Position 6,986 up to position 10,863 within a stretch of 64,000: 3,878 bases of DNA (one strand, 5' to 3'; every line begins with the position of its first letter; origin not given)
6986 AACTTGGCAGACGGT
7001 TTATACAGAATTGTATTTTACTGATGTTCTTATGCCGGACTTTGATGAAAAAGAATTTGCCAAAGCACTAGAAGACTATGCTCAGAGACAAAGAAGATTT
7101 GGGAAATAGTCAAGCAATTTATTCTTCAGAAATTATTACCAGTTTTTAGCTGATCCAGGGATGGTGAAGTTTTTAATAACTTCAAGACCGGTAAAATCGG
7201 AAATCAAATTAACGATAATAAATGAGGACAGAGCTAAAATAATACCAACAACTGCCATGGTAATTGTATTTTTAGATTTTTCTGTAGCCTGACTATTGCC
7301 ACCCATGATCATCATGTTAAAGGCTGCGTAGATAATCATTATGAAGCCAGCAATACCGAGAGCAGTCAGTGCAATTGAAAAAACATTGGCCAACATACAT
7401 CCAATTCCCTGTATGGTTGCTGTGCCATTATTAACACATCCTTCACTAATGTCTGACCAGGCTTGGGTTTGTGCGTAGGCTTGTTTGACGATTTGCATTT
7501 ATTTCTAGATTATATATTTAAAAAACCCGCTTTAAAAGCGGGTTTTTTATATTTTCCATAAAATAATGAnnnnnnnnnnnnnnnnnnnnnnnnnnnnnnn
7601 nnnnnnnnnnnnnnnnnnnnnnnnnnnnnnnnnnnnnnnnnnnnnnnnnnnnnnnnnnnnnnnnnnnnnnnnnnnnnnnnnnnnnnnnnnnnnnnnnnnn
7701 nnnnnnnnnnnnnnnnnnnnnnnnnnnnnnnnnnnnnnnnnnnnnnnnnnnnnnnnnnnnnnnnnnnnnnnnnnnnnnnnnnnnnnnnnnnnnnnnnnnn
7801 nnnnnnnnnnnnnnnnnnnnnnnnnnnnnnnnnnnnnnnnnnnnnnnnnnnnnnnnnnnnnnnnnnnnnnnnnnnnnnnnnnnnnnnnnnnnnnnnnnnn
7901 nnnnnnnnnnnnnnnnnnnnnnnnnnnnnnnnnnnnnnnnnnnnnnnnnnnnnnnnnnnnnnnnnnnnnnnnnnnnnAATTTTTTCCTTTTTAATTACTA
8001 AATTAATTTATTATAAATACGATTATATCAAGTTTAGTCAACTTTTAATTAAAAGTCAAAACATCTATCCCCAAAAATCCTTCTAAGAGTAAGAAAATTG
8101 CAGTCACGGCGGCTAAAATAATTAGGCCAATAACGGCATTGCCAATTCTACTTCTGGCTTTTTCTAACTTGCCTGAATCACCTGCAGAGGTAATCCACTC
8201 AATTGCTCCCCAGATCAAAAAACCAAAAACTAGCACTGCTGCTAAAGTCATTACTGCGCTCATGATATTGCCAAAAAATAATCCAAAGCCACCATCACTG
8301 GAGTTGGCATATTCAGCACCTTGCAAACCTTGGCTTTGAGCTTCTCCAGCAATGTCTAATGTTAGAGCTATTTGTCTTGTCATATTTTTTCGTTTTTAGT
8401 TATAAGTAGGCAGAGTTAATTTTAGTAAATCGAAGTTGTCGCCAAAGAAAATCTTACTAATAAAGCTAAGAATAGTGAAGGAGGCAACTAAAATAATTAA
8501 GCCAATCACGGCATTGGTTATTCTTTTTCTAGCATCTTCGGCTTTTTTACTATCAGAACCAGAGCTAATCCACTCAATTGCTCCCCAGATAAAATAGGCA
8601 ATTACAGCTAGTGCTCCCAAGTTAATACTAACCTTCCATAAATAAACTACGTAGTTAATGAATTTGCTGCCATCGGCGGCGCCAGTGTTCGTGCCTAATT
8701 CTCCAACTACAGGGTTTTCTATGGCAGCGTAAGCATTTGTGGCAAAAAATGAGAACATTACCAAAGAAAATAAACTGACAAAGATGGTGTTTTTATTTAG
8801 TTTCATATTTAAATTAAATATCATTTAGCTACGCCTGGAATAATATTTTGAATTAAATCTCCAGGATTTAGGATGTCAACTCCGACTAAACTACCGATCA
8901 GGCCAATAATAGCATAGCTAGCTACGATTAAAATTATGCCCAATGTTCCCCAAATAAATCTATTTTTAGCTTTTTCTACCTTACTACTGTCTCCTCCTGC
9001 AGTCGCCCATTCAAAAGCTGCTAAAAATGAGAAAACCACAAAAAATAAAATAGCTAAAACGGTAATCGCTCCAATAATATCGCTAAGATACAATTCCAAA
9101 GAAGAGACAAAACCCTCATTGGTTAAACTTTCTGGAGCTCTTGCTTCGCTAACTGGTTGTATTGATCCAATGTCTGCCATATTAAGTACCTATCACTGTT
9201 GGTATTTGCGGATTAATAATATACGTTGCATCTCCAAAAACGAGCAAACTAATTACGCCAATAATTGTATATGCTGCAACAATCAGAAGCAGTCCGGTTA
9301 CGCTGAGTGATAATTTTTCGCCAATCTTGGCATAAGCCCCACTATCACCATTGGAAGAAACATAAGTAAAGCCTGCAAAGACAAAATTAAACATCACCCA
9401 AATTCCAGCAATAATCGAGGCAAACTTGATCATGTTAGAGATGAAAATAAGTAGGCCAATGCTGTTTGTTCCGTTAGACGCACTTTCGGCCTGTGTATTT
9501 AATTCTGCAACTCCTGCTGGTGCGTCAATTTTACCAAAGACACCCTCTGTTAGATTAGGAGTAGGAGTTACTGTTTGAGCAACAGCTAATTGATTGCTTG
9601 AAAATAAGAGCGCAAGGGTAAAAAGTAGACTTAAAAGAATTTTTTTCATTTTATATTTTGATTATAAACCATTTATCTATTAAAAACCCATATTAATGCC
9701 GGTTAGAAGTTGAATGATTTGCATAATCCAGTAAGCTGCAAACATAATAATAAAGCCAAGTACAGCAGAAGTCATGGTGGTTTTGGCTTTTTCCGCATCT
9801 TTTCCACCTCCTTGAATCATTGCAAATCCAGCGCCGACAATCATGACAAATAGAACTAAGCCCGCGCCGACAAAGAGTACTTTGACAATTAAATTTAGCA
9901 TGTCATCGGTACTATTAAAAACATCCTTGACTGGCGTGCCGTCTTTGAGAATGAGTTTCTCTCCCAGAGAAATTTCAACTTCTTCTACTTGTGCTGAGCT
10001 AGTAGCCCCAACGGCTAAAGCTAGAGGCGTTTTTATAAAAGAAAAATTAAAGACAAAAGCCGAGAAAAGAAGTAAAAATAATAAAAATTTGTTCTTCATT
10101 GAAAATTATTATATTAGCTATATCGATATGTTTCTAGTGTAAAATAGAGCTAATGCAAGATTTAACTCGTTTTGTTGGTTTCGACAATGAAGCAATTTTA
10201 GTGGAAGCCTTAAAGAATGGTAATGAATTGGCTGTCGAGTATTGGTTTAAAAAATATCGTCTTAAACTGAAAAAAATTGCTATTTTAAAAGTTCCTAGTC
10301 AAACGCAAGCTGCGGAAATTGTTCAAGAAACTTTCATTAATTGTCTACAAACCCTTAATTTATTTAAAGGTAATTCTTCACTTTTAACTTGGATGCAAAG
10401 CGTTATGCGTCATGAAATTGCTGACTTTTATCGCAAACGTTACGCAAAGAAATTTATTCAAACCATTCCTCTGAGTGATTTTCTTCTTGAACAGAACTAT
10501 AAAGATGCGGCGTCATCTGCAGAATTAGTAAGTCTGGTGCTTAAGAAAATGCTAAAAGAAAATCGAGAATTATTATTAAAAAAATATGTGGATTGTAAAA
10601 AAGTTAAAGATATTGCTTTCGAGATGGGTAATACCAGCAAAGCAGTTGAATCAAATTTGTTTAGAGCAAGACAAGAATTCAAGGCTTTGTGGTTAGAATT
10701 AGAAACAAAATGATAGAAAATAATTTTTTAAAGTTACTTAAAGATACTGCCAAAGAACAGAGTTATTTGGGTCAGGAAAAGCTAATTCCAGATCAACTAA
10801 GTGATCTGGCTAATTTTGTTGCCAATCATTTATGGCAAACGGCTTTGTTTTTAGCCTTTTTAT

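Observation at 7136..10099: Tandem array of seven diversified TrbC/VirB2-like pilin paralogues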

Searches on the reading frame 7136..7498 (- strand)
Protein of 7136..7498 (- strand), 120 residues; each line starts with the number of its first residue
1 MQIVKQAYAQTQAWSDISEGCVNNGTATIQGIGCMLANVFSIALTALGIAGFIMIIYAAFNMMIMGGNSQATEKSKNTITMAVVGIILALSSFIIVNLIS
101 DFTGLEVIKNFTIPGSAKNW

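Call 3: search_protein_families(library=pfam, proteins=[window:7136-7498:-], max_evalue=1)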
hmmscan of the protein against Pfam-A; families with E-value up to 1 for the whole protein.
window:7136-7498:- (120 aa): 5 families
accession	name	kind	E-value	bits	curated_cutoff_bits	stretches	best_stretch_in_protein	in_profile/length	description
PF18895.5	T4SS_pilin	-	1.6e-06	28.5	26.6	1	35-99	8-71/71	Type IV secretion system pilin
PF01914.23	MarC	-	0.019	14.8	23.9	1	33-77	58-102/203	MarC family integral membrane protein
PF07331.16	TctB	-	0.031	14.9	29.1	1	35-95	72-127/137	Tripartite tricarboxylate transporter TctB family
PF24961.1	NfeD_membrane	-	0.036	14.6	26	1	29-95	56-117/119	NfeD integral membrane domain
PF20990.2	DUF2207_C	-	0.058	13.5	33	1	34-103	132-189/247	Predicted membrane protein (DUF2207) C-terminal domain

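Call 31: search_solved_structures(query=A1, max_evalue=10, show_alignments=2)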
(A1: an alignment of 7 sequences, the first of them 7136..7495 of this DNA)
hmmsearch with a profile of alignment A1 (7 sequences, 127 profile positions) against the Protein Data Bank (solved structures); distinct sequences matched with E-value up to 10: 1.
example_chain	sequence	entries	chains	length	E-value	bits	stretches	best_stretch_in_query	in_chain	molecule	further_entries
9lfa_A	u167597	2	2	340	1.5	12.1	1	44-106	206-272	B1 bradykinin receptor,Kappa-type opioid receptor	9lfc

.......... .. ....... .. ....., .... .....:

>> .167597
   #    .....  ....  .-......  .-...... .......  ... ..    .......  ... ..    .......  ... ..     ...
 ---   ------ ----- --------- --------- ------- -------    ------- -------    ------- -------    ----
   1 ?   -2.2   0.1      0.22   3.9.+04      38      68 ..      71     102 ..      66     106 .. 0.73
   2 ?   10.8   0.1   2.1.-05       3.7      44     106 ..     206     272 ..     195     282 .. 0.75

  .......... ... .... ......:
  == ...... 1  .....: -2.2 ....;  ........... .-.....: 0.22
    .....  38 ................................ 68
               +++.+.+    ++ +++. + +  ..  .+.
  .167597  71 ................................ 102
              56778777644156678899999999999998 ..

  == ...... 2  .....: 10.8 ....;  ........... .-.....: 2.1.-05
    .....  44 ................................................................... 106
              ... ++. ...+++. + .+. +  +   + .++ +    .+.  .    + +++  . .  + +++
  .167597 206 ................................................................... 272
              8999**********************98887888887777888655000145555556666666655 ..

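Call 33: search_protein_families(library=ncbifam, proteins=[window:7136-7498:-], max_evalue=0.1)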
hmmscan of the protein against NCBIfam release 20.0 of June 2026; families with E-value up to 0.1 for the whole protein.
window:7136-7498:- (120 aa): 6 families
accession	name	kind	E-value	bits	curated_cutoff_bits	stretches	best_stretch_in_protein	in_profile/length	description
NF045849.1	ICE_MMCAP2_0565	equivalog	5.8e-06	25.9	40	1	39-101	13-78/80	Mbov_0395 family pilin-like conjugal transfer protein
NF008228.0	PRK10995.1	equivalog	0.0022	17.2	162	1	32-78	61-107/223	MarC family NAAT transporter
NF011179.0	PRK14584.1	equivalog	0.0063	16.6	180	1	36-90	13-67/153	poly-beta-1,6-N-acetyl-D-glucosamine biosynthesis protein PgaD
TIGR00427.1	TIGR00427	subfamily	0.011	15.5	99.2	1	33-76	61-104/201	NAAT family transporter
NF008320.0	PRK11111.1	equivalog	0.045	13.1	216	1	32-87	64-121/215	YchE family NAAT transporter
NF006283.1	PRK08455.1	equivalog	0.083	12.5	187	0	71-101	70-99/182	flagellar basal body-associated protein FliL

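Call 74: search_protein_families(library=phrogs, proteins=[window:7136-7498:-], max_evalue=0.01)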
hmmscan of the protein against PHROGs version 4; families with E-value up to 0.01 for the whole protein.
window:7136-7498:- (120 aa): 0 families

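Call 83: search_protein_representatives(alignment_id=A1)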
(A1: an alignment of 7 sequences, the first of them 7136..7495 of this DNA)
Query: 7 sequences, 127 profile positions. Proteins with E-value up to 0.001 (for the whole library): 76734; up to 1e-10: 12196; up to 1e-30: 54. The best 150 are listed.
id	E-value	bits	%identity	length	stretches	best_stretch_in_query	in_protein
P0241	3.0e-63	227.7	-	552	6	30-105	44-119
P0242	1.4e-54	199.7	-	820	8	37-105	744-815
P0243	3.4e-52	192.0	-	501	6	41-109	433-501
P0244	4.7e-49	181.8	-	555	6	42-111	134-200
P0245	1.2e-46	174.1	-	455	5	21-101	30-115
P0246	1.7e-46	173.5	-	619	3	32-113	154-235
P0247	5.1e-46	172.0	-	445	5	39-105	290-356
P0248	2.6e-45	169.7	-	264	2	28-120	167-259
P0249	1.9e-43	163.7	-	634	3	38-111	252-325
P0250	3.2e-43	163.0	-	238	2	29-115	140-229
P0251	4.0e-43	162.6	-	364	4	14-104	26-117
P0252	1.8e-42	160.5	-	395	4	38-113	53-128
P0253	1.8e-41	157.3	-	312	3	36-112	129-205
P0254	3.0e-41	156.6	-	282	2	35-122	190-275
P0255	1.7e-40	154.2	-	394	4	37-112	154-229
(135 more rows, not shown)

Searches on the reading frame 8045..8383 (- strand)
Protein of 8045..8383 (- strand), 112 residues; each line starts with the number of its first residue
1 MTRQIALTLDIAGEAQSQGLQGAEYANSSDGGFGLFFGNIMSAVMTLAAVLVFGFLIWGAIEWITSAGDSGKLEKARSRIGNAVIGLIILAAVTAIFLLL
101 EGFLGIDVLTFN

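Call 3: search_protein_families(library=pfam, proteins=[window:8045-8383:-], max_evalue=1)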
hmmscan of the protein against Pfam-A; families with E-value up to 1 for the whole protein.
window:8045-8383:- (112 aa): 4 families
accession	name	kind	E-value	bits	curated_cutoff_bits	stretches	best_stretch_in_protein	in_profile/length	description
PF18895.5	T4SS_pilin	-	2.8e-08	34.2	26.6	1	38-97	10-68/71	Type IV secretion system pilin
PF04893.22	Yip1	-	0.025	14.9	28.6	1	36-106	55-124/173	Yip1 domain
PF11044.13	TMEMspv1-c74-12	-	0.049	14.2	25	1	39-64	7-32/49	Plectrovirus spv1-c74 ORF 12 transmembrane protein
PF01127.27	Sdh_cyt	-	0.26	11.8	25.8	1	39-102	20-84/122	Succinate dehydrogenase/Fumarate reductase transmembrane subunit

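Call 33: search_protein_families(library=ncbifam, proteins=[window:8045-8383:-], max_evalue=0.1)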
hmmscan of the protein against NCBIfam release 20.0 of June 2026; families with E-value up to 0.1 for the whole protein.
window:8045-8383:- (112 aa): 1 family
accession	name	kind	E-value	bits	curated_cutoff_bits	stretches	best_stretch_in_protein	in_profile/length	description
NF045849.1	ICE_MMCAP2_0565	equivalog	4.3e-05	23.1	40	1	40-103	16-79/80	Mbov_0395 family pilin-like conjugal transfer protein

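Call 74: search_protein_families(library=phrogs, proteins=[window:8045-8383:-], max_evalue=0.01)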
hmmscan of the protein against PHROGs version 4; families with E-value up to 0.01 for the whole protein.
window:8045-8383:- (112 aa): 1 family
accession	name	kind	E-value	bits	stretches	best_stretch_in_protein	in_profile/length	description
phrog_31429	-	unknown function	0.0089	17.3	0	39-100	6-67/88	-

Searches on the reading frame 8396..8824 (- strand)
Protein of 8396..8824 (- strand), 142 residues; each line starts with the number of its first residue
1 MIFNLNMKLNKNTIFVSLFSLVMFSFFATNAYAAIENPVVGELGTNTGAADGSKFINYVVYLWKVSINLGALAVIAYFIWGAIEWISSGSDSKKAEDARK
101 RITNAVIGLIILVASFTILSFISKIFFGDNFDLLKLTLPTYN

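Call 3: search_protein_families(library=pfam, proteins=[window:8396-8824:-], max_evalue=1)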
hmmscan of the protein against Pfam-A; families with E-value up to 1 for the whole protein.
window:8396-8824:- (142 aa): 4 families
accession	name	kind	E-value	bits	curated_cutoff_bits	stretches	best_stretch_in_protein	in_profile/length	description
PF18895.5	T4SS_pilin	-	1.7e-08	34.8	26.6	1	67-122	19-71/71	Type IV secretion system pilin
PF06664.17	WLS-like_TM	-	0.00069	19.4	28.3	1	11-125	112-211/247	Wntless-like, transmembrane domain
PF04956.18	TrbC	-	0.083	13.5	27.9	1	7-122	4-98/98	TrbC/VIRB2 pilin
PF19297.4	QcrA_N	-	0.33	10.8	27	1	60-125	56-121/222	QcrA subunit N-terminal region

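Call 33: search_protein_families(library=ncbifam, proteins=[window:8396-8824:-], max_evalue=0.1)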
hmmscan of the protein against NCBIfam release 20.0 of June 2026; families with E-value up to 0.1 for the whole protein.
window:8396-8824:- (142 aa): 2 families
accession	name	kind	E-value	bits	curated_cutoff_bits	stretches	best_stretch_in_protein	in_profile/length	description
NF045849.1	ICE_MMCAP2_0565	equivalog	6.6e-06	25.7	40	1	54-125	8-79/80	Mbov_0395 family pilin-like conjugal transfer protein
NF041745.1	RdrD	equivalog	0.041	13.7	230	1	16-128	34-141/227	antiviral RADAR system accessory protein RdrD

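Call 74: search_protein_families(library=phrogs, proteins=[window:8396-8824:-], max_evalue=0.01)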
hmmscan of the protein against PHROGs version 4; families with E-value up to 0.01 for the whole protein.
window:8396-8824:- (142 aa): 0 families

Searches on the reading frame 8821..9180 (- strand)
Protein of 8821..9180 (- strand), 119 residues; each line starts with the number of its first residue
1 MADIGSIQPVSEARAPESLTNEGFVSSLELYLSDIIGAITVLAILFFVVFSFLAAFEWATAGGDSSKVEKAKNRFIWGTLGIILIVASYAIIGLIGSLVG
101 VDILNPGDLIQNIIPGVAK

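Call 3: search_protein_families(library=pfam, proteins=[window:8821-9180:-], max_evalue=1)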
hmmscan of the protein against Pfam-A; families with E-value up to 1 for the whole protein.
window:8821-9180:- (119 aa): 7 families
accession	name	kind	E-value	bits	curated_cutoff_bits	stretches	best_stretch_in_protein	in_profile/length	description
PF18895.5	T4SS_pilin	-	2.4e-08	34.4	26.6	1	24-95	1-71/71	Type IV secretion system pilin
PF11911.13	DUF3429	-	0.0052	17.5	39.1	1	42-88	42-88/144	Protein of unknown function (DUF3429)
PF11190.13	DUF2976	-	0.0071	16.7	28.2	1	13-92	4-75/87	Protein of unknown function (DUF2976)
PF00689.26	Cation_ATPase_C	-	0.027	14.7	27.3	1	41-115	86-161/175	Cation transporting ATPase, C-terminus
PF19261.4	DUF5904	-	0.041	14.4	25.7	0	35-86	11-62/133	Domain of unknown function (DUF5904)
PF15816.10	TMEM82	-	0.043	13.2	27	1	26-100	13-89/311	Transmembrane protein 82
PF20088.4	DUF6480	-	0.16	12.3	25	0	67-100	43-76/78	Family of unknown function (DUF6480)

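Call 33: search_protein_families(library=ncbifam, proteins=[window:8821-9180:-], max_evalue=0.1)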
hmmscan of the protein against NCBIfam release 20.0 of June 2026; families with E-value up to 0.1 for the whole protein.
window:8821-9180:- (119 aa): 2 families
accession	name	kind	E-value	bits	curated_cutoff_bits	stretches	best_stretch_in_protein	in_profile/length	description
NF045849.1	ICE_MMCAP2_0565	equivalog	2.2e-06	27.2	40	1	27-95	8-76/80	Mbov_0395 family pilin-like conjugal transfer protein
NF041554.1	SA1362_fam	subfamily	0.064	13.4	42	0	82-114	4-32/70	SA1362 family protein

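Call 74: search_protein_families(library=phrogs, proteins=[window:8821-9180:-], max_evalue=0.01)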
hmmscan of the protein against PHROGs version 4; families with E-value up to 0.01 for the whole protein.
window:8821-9180:- (119 aa): 0 families

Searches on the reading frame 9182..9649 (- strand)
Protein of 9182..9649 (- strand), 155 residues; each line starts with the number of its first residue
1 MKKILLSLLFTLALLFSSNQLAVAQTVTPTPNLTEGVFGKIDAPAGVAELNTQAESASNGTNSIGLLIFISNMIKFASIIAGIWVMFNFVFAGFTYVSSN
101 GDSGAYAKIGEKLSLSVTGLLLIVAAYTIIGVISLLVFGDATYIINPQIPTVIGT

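Call 3: search_protein_families(library=pfam, proteins=[window:9182-9649:-], max_evalue=1)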
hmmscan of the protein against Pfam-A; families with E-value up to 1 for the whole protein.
window:9182-9649:- (155 aa): 2 families
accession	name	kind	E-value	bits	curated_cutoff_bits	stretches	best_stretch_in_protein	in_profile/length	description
PF18895.5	T4SS_pilin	-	8e-05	23.1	26.6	1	70-133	9-71/71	Type IV secretion system pilin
PF20990.2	DUF2207_C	-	0.36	10.9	33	1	58-145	129-192/247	Predicted membrane protein (DUF2207) C-terminal domain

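Call 33: search_protein_families(library=ncbifam, proteins=[window:9182-9649:-], max_evalue=0.1)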
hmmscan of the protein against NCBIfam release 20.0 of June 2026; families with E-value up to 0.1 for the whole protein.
window:9182-9649:- (155 aa): 1 family
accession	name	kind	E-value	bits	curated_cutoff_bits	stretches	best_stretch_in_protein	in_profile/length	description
TIGR04429.1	Phr_nterm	subfamily_domain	0.0046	17.4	25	1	1-19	1-22/28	Phr family secreted Rap phosphatase inhibitor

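Call 74: search_protein_families(library=phrogs, proteins=[window:9182-9649:-], max_evalue=0.01)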
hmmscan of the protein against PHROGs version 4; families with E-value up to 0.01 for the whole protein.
window:9182-9649:- (155 aa): 0 families

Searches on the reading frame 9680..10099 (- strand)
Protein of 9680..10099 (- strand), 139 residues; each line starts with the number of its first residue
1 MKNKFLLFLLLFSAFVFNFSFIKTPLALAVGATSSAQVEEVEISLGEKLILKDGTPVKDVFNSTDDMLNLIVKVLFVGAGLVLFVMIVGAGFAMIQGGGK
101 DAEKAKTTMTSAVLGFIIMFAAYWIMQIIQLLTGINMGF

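Call 3: search_protein_families(library=pfam, proteins=[window:9680-10099:-], max_evalue=1)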
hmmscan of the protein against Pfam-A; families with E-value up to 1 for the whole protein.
window:9680-10099:- (139 aa): 4 families
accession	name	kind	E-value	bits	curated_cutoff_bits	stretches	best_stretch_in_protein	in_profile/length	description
PF18895.5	T4SS_pilin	-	0.00055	20.4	26.6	1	69-128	10-70/71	Type IV secretion system pilin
PF14264.12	Glucos_trans_II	-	0.014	15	30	1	2-125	169-290/317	Glucosyl transferase GtrII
PF11239.13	DUF3040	-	0.52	11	24.7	0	81-124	45-83/84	Protein of unknown function (DUF3040)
PF19554.4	DUF6077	-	0.61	9.3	27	1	77-133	6-60/354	Family of unknown function (DUF6077)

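Call 33: search_protein_families(library=ncbifam, proteins=[window:9680-10099:-], max_evalue=0.1)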
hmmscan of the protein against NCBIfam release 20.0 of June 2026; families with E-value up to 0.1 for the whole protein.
window:9680-10099:- (139 aa): 2 families
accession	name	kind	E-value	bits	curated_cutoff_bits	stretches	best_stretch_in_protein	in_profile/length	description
NF045849.1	ICE_MMCAP2_0565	equivalog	0.0052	16.4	40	1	65-129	7-76/80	Mbov_0395 family pilin-like conjugal transfer protein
TIGR00602.1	rad24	subfamily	0.036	12.6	482.55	1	9-89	158-236/640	checkpoint protein rad24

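Call 74: search_protein_families(library=phrogs, proteins=[window:9680-10099:-], max_evalue=0.01)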
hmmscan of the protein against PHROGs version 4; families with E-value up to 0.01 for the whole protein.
window:9680-10099:- (139 aa): 0 families

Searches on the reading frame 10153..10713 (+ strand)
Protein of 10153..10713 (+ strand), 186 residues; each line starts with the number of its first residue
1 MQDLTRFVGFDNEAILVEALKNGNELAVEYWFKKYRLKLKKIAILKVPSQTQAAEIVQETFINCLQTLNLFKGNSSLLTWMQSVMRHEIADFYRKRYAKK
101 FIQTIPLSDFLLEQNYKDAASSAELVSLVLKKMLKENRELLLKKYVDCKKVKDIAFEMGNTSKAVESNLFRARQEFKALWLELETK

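Call 33: search_protein_families(library=ncbifam, proteins=[window:10153-10713:+], max_evalue=0.1)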
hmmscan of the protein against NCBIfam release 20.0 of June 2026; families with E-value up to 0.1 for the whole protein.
window:10153-10713:+ (186 aa): 82 families (the best 25 are shown)
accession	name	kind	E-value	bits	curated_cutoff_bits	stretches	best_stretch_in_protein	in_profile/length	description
TIGR02937.1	sigma70-ECF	superfamily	7e-16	58.3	42.9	1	27-176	2-161/165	sigma-70 family RNA polymerase sigma factor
TIGR02989.1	Sig-70_gvs1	subfamily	7.7e-16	58.4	124.55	1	32-176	7-154/158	RNA polymerase sigma-70 factor, Rhodopirellula/Verrucomicrobium family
TIGR02959.1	SigZ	equivalog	6.1e-14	52.2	168.65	1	33-179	2-147/170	RNA polymerase sigma factor SigZ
NF007215.0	PRK09637.1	equivalog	8.6e-14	51.9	212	1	29-179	4-153/181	RNA polymerase sigma factor SigZ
TIGR02985.1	Sig70_bacteroi1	subfamily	3.4e-13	50.1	126.4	1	29-177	4-159/162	RNA polymerase sigma-70 factor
TIGR02952.1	Sig70_famx2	equivalog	1.5e-12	47.8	206.45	1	16-177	1-167/170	ECF subfamily RNA polymerase sigma factor, BldN family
NF009168.0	PRK12515.1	subfamily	1.9e-12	47.1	236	1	13-178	9-177/189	RNA polymerase sigma factor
NF006930.0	PRK09415.1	subfamily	2.1e-12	47.2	198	1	24-178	14-173/179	RNA polymerase factor sigma C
NF008892.0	PRK11924.2-1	equivalog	5e-12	45.9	291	1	33-104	23-94/203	RNA polymerase sigma factor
NF007216.0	PRK09638.1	equivalog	6.7e-12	45.5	194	1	12-175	4-169/180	RNA polymerase sigma factor SigY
NF008888.0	PRK11922.1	equivalog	8.7e-12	45.1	204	1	12-177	16-193/231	RNA polymerase sigma factor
TIGR02954.1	Sig70_famx3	hypoth_equivalog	1.4e-11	44.5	188.5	1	14-178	4-165/170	RNA polymerase sigma-70 factor, TIGR02954 family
TIGR02943.1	Sig70_famx1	hypoth_equivalog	1.7e-11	44.3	162.2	1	33-104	9-80/188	RNA polymerase sigma-70 factor, TIGR02943 family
TIGR02950.1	SigM_subfam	subfamily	2.3e-11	43.8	147.95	1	44-179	18-157/159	RNA polymerase sigma factor, SigM family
TIGR02984.1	Sig-70_plancto1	subfamily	4.4e-11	42.7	183.75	2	21-98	2-85/189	RNA polymerase sigma-70 factor, Planctomycetaceae-specific subfamily 1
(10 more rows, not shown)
